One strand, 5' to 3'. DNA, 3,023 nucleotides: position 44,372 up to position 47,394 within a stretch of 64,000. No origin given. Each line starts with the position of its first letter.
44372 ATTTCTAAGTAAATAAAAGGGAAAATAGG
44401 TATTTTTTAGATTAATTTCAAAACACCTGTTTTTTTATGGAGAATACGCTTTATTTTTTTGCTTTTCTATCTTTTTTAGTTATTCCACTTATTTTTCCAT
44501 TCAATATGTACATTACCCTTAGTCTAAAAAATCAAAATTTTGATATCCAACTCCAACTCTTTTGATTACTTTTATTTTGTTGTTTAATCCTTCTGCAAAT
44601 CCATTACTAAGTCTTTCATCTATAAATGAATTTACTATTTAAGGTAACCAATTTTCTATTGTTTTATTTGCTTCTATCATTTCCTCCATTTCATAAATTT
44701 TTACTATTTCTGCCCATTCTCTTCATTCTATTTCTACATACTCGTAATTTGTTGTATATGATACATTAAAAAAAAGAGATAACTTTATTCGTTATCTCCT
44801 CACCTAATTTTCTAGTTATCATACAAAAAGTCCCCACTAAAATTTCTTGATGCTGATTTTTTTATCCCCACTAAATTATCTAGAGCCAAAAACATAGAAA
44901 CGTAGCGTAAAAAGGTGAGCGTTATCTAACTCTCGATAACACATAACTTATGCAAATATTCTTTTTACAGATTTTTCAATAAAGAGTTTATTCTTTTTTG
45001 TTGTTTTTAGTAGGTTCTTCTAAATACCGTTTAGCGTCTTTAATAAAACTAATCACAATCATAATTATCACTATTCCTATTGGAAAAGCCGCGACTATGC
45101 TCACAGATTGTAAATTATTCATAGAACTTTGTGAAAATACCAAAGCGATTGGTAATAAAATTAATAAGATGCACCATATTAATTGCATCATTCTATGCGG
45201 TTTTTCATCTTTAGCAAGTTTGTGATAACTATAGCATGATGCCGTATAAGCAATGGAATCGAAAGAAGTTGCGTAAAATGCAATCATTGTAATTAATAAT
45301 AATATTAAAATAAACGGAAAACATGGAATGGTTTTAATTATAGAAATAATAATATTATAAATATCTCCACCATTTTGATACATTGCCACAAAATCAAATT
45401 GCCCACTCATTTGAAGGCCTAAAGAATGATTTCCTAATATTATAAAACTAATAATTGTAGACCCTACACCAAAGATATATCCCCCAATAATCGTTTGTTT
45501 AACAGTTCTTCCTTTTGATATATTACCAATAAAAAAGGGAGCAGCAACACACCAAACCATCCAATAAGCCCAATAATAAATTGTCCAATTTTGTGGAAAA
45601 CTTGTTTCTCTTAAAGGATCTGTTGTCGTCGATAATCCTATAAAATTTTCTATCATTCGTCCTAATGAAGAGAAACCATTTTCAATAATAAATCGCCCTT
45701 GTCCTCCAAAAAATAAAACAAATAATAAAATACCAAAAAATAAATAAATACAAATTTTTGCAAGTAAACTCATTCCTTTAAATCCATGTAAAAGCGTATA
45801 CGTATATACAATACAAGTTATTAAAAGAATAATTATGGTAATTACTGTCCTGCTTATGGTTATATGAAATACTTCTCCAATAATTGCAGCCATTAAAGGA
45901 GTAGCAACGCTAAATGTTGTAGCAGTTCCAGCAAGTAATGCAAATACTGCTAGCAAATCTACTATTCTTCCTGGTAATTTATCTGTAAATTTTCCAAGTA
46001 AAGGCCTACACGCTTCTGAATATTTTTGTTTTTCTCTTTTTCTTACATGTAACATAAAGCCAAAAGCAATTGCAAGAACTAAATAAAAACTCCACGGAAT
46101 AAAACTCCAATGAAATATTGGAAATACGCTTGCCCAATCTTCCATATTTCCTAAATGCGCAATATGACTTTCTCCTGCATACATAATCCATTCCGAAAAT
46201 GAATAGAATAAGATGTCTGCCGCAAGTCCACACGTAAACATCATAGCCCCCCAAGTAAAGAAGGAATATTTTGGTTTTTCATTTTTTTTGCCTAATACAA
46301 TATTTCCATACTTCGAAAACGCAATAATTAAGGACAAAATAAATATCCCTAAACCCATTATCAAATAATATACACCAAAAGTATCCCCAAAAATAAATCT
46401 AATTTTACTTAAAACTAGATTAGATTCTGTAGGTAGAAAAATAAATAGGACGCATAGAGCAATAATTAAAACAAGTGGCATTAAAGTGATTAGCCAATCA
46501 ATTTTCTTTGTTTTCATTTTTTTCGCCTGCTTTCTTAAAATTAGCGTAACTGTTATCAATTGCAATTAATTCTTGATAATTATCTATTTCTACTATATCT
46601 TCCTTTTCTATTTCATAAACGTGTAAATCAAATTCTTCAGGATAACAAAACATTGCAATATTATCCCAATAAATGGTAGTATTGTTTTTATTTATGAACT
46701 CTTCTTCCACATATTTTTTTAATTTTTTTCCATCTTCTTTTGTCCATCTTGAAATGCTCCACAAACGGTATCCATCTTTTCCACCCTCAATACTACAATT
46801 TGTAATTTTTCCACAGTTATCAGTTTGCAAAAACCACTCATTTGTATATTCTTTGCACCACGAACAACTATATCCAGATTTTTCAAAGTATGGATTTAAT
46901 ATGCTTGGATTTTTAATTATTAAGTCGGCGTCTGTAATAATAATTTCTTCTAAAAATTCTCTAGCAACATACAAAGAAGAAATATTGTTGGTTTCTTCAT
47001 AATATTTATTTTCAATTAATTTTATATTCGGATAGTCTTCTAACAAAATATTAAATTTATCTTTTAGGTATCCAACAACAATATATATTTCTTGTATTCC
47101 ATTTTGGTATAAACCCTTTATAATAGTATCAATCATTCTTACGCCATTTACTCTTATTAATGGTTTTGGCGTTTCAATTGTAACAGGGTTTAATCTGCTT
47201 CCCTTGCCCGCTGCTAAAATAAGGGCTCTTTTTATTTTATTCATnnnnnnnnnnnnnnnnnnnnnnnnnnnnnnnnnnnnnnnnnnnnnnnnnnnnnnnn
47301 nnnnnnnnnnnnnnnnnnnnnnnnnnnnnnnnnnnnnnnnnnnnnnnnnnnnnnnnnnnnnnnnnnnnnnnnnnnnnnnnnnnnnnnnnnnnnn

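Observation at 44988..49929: Phosphocholine decoration (lic) locus with a BCCT importer and a fused LicC/LicA enzyme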

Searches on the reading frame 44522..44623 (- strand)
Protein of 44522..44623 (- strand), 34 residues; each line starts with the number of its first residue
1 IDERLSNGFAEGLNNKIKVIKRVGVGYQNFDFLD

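Call 66: search_protein_families(library=pfam, proteins=[window:44522-44623:-], max_evalue=1)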
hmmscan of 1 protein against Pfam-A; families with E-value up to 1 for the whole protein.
seq(34 aa): 2 families
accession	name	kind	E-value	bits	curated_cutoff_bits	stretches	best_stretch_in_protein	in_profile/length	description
PF01610.23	DDE_Tnp_ISL3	-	1e-09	39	23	1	2-33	205-236/240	Transposase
PF00389.36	2-Hacid_dh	-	0.077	13.1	24.6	1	12-32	58-77/134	D-isomer specific 2-hydroxyacid dehydrogenase, catalytic domain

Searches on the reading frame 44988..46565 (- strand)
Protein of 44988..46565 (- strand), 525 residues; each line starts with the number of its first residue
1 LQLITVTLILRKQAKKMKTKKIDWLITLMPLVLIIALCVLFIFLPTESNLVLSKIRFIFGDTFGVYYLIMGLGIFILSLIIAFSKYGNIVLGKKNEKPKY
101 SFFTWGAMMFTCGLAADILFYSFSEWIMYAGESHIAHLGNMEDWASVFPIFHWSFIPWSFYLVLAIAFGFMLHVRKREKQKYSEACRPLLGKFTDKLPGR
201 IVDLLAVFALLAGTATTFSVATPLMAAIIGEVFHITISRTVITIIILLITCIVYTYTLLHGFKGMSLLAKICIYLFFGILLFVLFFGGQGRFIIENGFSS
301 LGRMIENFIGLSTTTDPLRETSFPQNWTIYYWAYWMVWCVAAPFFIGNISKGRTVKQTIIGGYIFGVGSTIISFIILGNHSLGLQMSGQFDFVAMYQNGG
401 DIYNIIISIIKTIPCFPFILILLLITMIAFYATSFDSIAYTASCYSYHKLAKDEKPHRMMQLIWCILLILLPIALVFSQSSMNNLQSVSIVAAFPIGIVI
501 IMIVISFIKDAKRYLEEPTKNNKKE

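Call 3: search_protein_families(library=pfam, proteins=[window:44988-46565:-], max_evalue=0.01)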
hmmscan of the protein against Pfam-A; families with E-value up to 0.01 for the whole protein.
window:44988-46565:- (525 aa): 1 family
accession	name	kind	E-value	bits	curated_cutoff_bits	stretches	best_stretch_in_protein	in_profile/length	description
PF02028.23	BCCT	-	5.5e-119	398.2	27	1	26-513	1-484/485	BCCT, betaine/carnitine/choline family transporter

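Call 4: search_protein_families(library=ncbifam, proteins=[window:44988-46565:-], max_evalue=0.01)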
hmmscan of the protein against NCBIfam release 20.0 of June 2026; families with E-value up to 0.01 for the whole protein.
window:44988-46565:- (525 aa): 5 families
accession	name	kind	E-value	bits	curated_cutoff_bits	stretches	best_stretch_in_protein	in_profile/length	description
TIGR00842.1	bcct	subfamily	7.5e-117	390.8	407.55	1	64-512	1-450/452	BCCT family transporter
NF002887.1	PRK03356.1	equivalog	7.3e-80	269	541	1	16-512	3-497/497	L-carnitine/gamma-butyrobetaine antiporter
NF047988.1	betaine_BCCT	equivalog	3.9e-79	266.4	650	1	31-511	7-481/483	glycine betaine uptake BCCT transporter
NF007412.0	PRK09950.1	equivalog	3.1e-70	237.2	647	1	18-512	4-497/536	BCCT family transporter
NF007399.1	PRK09928.1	subfamily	9.3e-58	195.8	695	1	14-511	3-498/675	choline BCCT transporter BetT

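Call 44: search_solved_structures(query=window:44988-46517:-, max_evalue=1e-10, show_alignments=3)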
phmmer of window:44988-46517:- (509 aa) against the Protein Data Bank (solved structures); distinct sequences matched with E-value up to 1e-10: 20.
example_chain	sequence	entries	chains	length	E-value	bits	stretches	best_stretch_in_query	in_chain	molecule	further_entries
21fh_A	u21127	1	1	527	2.8e-82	280.3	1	2-496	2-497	DddT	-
21fk_A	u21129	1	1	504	4.7e-82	279.5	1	2-496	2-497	DddT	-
21ff_A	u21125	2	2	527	3.4e-81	276.7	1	2-496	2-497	DddT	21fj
21fi_D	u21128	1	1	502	4.3e-80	273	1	5-496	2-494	DddT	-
9vbn_A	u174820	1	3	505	1.7e-47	165.5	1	15-496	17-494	High-affinity choline transport protein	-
9vbp_A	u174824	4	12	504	2e-47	165.2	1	15-496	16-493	High-affinity choline transport protein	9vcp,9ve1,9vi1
2wsw_A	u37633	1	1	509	1.8e-44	155.5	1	10-498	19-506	BCCT FAMILY BETAINE/CARNITINE/CHOLINE TRANSPORTER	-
4m8j_A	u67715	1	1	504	2.5e-44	155.1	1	10-498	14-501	L-carnitine/gamma-butyrobetaine antiporter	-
3hfx_A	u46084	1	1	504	1.4e-43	152.6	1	10-497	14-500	L-carnitine/gamma-butyrobetaine antiporter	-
3p03_A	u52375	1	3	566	7.3e-43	150.2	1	5-496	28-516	Glycine betaine transporter BetP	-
4doj_A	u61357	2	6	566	7.3e-43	150.2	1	5-496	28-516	Glycine betaine transporter BetP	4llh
2wsx_A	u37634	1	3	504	3.5e-42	148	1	10-497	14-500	L-CARNITINE/GAMMA-BUTYROBETAINE ANTIPORTER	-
4ain_A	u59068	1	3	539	7.6e-42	146.8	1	5-496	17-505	GLYCINE BETAINE TRANSPORTER BETP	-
2wit_A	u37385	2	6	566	9.1e-42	146.6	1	5-496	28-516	GLYCINE BETAINE TRANSPORTER BETP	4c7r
9hko_A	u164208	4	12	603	1.1e-41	146.3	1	5-496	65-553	Glycine betaine transporter BetP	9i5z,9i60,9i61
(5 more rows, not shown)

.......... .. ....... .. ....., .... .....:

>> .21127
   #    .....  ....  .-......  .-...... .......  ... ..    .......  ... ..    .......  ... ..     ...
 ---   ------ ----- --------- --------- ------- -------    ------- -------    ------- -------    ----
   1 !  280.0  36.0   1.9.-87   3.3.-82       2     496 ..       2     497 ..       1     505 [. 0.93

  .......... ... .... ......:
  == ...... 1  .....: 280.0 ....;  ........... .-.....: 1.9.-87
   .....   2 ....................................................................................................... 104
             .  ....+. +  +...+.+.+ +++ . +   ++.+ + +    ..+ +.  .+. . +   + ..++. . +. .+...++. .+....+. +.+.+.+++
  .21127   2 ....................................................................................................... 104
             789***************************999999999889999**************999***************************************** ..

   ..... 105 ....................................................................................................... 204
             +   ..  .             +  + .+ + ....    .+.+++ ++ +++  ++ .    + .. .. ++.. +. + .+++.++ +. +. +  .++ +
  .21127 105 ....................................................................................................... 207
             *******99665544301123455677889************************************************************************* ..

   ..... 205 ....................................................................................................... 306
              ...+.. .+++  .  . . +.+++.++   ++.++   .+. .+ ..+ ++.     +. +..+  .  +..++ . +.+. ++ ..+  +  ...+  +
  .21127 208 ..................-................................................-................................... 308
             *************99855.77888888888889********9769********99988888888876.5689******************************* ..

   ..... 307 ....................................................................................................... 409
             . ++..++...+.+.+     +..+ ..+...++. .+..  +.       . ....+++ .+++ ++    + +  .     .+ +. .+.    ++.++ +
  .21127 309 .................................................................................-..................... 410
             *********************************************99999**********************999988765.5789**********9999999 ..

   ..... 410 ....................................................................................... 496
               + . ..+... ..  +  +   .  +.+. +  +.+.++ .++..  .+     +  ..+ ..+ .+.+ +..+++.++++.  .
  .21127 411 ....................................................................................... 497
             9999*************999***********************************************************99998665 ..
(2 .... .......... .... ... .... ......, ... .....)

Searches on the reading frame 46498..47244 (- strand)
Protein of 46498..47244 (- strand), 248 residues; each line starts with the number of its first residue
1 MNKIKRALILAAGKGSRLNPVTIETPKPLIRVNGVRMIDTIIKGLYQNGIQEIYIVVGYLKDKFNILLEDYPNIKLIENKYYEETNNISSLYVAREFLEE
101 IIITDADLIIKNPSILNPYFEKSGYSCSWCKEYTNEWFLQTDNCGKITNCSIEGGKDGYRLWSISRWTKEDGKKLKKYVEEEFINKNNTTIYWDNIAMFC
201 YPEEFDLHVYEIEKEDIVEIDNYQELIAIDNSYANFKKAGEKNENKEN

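Call 3: search_protein_families(library=pfam, proteins=[window:46498-47244:-], max_evalue=0.01)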
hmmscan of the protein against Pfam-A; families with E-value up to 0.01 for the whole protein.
window:46498-47244:- (248 aa): 3 families
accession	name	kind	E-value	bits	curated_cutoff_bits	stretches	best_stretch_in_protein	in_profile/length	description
PF00483.29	NTP_transferase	-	8.4e-13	48.9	21.2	1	7-112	2-115/245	Nucleotidyl transferase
PF12804.13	NTP_transf_3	-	6.5e-11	43.1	27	1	7-117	1-105/160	MobA-like NTP transferase domain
PF01128.25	IspD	-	0.0054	16.9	27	1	7-78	3-72/221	2-C-methyl-D-erythritol 4-phosphate cytidylyltransferase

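Call 4: search_protein_families(library=ncbifam, proteins=[window:46498-47244:-], max_evalue=0.01)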
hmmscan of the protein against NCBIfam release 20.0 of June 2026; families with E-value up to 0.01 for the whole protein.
window:46498-47244:- (248 aa): 34 families (the best 25 are shown)
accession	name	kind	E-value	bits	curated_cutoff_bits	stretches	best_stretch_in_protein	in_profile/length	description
TIGR03992.1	Arch_glmU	subfamily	7.5e-18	64.6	292.1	1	6-116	2-115/393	bifunctional sugar-1-phosphate nucleotidylyltransferase/acetyltransferase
NF045761.1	NAMPUrTaseMurU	equivalog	7.2e-15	55.5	250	1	6-71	2-67/226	N-acetylmuramate alpha-1-phosphate uridylyltransferase MurU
NF041135.1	IPPtranDIPPsyn_Thcocales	equivalog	1.6e-13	50.4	580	1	6-109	2-103/419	bifunctional L-myo-inositol-1-phosphate cytidylyltransferase/CDP-L-myo-inositol myo-inositolphosphotransferase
NF041313.1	UDPGP_AglF_Halo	equivalog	2.1e-13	50.3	400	1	6-65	2-61/234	UTP--glucose-1-phosphate uridylyltransferase AglF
TIGR01208.1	rmlA_long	equivalog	3.1e-11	42.8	320.25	1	6-99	1-97/353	glucose-1-phosphate thymidylyltransferase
NF041173.1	Sug_nt_acttase_Thmprot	equivalog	2.1e-10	40.1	600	1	6-117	2-115/405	bifunctional sugar-1-phosphate nucleotidylyltransferase/acetyltransferase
NF045665.1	NTPtran_DVU1551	equivalog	1.4e-09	37.5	315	1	6-91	2-80/359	DVU_1551 family NTP transferase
NF045495.1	AdoCbiPCobY_Meth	equivalog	4e-09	36.3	250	1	7-117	3-113/195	adenosylcobinamide-phosphate guanylyltransferase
NF052502.1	man1P_GTase_Rv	exception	1.8e-08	33.7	440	1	7-86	3-81/352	mannose-1-phosphate guanylyltransferase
NF045697.1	MurNAcPUrMurU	equivalog_domain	6.9e-08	32.2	370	1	8-69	1-62/229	N-acetylmuramate alpha-1-phosphate uridylyltransferase MurU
TIGR00454.1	TIGR00454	hypoth_equivalog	8.6e-08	32.3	174.7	1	7-117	3-108/183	TIGR00454 family protein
NF010934.1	PRK14354.1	equivalog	3.3e-07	29.2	450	1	7-74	2-66/447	bifunctional UDP-N-acetylglucosamine diphosphorylase/glucosamine-1-phosphate N-acetyltransferase GlmU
NF002023.0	PRK00844.1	subfamily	6.5e-07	28.5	458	1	7-81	9-84/408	glucose-1-phosphate adenylyltransferase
TIGR02091.1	glgC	equivalog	6.7e-07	28.7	424.9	1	7-69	3-66/364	glucose-1-phosphate adenylyltransferase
TIGR03310.1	matur_MocA_YgfJ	equivalog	1.5e-06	28.4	186.45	1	7-94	2-83/188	molybdenum cofactor cytidylyltransferase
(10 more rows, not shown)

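Call 11: search_solved_structures(query=window:46498-47244:-, max_evalue=0.001, show_alignments=2)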
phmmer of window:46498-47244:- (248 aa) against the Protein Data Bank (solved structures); distinct sequences matched with E-value up to 0.001: 20.
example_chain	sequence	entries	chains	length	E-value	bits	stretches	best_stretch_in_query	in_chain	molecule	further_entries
1jyk_A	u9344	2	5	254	2.3e-33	118.9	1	6-229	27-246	CTP:phosphocholine Cytidylyltransferase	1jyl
6pd1_A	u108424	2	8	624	5.4e-13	52.2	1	4-149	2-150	Nucleotidyl transferase/aminotransferase, class V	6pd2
8hhd_A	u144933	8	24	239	5.4e-08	35.8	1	6-69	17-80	Nucleotidyl transferase | N-acetylmuramate alpha-1-phosphate uridylyltransferase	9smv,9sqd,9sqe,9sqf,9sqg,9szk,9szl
4y7t_A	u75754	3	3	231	6.3e-08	35.6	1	6-63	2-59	Nucleotidyl transferase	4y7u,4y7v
2xme_A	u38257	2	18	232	1.6e-06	31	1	3-109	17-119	CTP-INOSITOL-1-PHOSPHATE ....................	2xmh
8x7s_B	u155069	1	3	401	2.4e-06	30.4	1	6-70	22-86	UTP--glucose-1-phosphate uridylyltransferase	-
4jd0_A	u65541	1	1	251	3.8e-06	29.8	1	4-120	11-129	Nucleotidyl transferase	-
4mnd_A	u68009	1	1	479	5.3e-06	29.3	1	3-109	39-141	CTP L-myo-inositol-1-phosphate cytidylyltransferase/CDP-L-myo-inositol myo-inositolphospho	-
7x8j_A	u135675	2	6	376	9.8e-06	28.4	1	6-96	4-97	Mannose-1-phosphate guanylyltransferase 1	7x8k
8yre_D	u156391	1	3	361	1.1e-05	28.3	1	6-96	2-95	Mannose-1-phosphate guanylyltransferase 1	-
2mzb_A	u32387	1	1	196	1.7e-05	27.7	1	7-119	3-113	Adenosylcobinamide-phosphate guanylyltransferase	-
3rsb_A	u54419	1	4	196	1.7e-05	27.7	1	7-119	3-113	Adenosylcobinamide-phosphate guanylyltransferase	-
7whr_B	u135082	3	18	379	2.1e-05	27.3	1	6-71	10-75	Nucleotidyl transferase family protein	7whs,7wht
5z09_A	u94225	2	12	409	4.1e-05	26.4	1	6-113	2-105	Dual sugar-1-phosphate nucleotidylyltransferase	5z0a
7d72_K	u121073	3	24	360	0.0001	25.1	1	6-100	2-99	Mannose-1-phosphate guanyltransferase beta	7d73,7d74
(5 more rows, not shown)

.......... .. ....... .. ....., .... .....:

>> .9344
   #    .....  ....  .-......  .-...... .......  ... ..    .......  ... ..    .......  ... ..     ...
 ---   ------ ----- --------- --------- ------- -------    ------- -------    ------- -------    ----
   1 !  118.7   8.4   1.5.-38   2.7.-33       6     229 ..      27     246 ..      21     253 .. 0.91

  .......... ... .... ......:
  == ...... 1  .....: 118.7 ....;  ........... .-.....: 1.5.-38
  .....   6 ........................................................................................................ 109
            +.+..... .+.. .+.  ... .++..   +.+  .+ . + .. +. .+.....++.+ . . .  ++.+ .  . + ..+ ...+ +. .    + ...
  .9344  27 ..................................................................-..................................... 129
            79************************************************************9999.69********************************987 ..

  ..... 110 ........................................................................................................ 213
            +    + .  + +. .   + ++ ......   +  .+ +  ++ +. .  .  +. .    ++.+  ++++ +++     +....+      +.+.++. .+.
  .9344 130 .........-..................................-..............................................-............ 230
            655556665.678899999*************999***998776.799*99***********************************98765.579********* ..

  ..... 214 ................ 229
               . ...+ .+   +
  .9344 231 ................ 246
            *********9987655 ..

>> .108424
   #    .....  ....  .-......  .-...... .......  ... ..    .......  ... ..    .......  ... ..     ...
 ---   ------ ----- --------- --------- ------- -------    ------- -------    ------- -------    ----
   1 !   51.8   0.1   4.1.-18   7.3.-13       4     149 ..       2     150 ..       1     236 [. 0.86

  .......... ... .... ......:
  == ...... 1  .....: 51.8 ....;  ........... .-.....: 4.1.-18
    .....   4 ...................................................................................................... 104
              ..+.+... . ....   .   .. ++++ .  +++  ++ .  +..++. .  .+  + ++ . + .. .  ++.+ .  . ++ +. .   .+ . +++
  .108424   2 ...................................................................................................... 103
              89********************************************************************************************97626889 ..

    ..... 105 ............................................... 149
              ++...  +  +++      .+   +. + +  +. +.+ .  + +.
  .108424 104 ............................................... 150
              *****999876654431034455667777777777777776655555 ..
